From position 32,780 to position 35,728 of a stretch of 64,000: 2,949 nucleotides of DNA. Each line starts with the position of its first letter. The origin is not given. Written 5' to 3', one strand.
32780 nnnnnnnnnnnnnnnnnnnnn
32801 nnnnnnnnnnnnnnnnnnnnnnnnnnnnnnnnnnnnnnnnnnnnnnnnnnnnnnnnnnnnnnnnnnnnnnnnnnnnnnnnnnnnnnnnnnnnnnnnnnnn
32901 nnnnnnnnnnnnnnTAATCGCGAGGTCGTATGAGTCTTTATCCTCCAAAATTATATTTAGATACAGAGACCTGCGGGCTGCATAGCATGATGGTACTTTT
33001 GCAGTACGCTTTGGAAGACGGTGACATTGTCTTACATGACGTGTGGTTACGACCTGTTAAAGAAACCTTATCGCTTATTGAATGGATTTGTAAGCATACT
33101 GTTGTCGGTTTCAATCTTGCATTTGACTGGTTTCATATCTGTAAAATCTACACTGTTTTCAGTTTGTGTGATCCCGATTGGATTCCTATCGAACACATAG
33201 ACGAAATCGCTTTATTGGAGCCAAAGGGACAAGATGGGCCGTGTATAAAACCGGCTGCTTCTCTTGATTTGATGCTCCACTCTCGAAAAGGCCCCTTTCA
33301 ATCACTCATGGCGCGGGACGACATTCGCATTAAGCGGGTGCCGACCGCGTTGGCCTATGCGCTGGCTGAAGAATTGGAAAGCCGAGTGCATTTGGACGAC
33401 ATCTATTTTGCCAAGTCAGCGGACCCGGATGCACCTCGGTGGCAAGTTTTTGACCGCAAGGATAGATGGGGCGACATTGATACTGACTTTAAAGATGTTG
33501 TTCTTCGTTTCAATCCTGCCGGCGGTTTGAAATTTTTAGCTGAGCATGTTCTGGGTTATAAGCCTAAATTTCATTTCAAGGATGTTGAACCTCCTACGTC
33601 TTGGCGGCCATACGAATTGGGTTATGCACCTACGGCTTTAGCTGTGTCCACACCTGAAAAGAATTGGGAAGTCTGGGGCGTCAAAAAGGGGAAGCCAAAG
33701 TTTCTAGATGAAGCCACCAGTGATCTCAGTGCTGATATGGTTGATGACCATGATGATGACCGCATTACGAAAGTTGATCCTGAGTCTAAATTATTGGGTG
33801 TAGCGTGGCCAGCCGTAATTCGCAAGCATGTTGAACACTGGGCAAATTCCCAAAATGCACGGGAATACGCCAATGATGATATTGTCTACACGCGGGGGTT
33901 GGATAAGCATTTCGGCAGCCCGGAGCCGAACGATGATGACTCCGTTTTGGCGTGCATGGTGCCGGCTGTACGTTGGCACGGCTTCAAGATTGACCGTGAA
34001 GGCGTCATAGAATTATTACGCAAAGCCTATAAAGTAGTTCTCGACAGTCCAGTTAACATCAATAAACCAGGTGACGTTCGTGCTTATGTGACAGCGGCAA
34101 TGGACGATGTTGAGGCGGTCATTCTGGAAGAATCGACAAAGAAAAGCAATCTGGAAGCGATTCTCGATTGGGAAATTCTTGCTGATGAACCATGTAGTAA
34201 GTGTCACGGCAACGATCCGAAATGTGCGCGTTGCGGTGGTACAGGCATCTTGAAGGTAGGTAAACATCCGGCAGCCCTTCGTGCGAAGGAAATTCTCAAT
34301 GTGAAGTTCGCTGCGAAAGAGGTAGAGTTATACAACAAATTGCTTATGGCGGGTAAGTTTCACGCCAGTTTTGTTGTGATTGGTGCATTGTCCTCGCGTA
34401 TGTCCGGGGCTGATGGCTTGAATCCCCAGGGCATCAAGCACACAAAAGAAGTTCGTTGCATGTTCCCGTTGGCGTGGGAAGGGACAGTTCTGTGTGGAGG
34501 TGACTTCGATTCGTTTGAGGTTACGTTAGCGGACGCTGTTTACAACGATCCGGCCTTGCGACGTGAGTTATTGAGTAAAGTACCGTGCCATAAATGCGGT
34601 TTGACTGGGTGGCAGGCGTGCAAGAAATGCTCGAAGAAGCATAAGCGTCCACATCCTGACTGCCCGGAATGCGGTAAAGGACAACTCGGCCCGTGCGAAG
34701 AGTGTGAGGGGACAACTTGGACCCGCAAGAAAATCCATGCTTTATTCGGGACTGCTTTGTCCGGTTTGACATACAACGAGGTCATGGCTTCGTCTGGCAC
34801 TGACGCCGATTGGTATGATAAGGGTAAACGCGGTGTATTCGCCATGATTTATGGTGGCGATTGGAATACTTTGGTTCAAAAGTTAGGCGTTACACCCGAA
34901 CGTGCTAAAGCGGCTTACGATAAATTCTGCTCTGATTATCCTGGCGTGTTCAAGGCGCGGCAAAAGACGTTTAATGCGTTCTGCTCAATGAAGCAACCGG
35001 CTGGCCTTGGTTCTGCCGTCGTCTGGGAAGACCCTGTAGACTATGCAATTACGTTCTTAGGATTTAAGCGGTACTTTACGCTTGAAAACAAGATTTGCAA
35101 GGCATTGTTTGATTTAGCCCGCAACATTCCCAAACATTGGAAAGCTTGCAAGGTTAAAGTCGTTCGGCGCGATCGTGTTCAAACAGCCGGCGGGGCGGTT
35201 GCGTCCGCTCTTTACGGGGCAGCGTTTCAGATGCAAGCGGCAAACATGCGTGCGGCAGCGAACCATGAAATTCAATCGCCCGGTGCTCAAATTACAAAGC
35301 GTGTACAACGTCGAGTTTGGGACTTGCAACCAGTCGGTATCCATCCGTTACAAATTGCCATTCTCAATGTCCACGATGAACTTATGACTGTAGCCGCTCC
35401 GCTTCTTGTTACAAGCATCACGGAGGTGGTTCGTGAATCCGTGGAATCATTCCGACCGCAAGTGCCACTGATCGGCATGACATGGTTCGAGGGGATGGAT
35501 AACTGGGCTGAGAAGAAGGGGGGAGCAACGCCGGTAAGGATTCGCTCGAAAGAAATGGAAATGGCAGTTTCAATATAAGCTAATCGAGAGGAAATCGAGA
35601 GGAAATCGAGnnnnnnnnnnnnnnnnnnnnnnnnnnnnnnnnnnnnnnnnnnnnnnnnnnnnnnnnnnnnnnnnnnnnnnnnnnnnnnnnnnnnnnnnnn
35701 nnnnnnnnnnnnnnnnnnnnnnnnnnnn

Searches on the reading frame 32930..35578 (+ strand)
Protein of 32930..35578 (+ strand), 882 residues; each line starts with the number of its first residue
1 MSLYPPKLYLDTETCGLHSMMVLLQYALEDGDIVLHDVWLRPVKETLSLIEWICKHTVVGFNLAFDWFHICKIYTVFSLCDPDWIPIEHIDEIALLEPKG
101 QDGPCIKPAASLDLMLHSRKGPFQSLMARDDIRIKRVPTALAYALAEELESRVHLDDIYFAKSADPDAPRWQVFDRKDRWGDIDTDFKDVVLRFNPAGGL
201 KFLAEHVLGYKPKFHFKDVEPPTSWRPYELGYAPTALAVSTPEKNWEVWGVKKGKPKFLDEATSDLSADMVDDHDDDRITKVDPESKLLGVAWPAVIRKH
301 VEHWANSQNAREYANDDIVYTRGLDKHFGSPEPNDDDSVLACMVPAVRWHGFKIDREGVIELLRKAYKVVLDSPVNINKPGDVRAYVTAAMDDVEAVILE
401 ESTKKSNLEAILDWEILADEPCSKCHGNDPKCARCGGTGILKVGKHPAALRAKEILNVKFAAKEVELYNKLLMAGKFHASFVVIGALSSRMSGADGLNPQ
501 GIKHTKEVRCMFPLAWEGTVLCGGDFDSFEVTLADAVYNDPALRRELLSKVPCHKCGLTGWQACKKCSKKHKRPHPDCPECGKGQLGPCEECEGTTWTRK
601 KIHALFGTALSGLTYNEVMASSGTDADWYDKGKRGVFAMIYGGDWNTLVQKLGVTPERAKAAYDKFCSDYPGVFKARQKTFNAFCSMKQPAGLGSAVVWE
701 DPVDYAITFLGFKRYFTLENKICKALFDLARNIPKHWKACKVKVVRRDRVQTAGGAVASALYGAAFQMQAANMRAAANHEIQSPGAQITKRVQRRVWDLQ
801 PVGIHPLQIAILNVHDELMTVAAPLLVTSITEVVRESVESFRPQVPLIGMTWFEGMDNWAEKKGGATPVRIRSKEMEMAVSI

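Call 18: search_protein_families(library=phrogs, proteins=[window:32930-35578:+], max_evalue=0.00001)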
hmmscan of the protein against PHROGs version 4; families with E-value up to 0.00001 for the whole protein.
window:32930-35578:+ (882 aa): 2 families
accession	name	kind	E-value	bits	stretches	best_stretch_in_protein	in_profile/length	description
phrog_17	-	DNA, RNA and nucleotide metabolism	3.3e-19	69.4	1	311-864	807-1235/1445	DNA polymerase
phrog_2573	-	DNA, RNA and nucleotide metabolism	1.2e-06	29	0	633-680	90-137/336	DNA polymerase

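Call 19: search_protein_families(library=pfam, proteins=[window:32930-35578:+])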
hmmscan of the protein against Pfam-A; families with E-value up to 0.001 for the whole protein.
window:32930-35578:+ (882 aa): 1 family
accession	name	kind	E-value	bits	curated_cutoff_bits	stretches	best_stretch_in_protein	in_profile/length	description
PF00476.26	DNA_pol_A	-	5.8e-14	52.2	34.3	2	730-847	248-369/381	DNA polymerase family A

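Call 33: search_dna_similar(query=window:32930-35578:+, collection=phages, mode=protein, max_rows=15)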
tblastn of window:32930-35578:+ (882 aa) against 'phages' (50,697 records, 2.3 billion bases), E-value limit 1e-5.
No match.
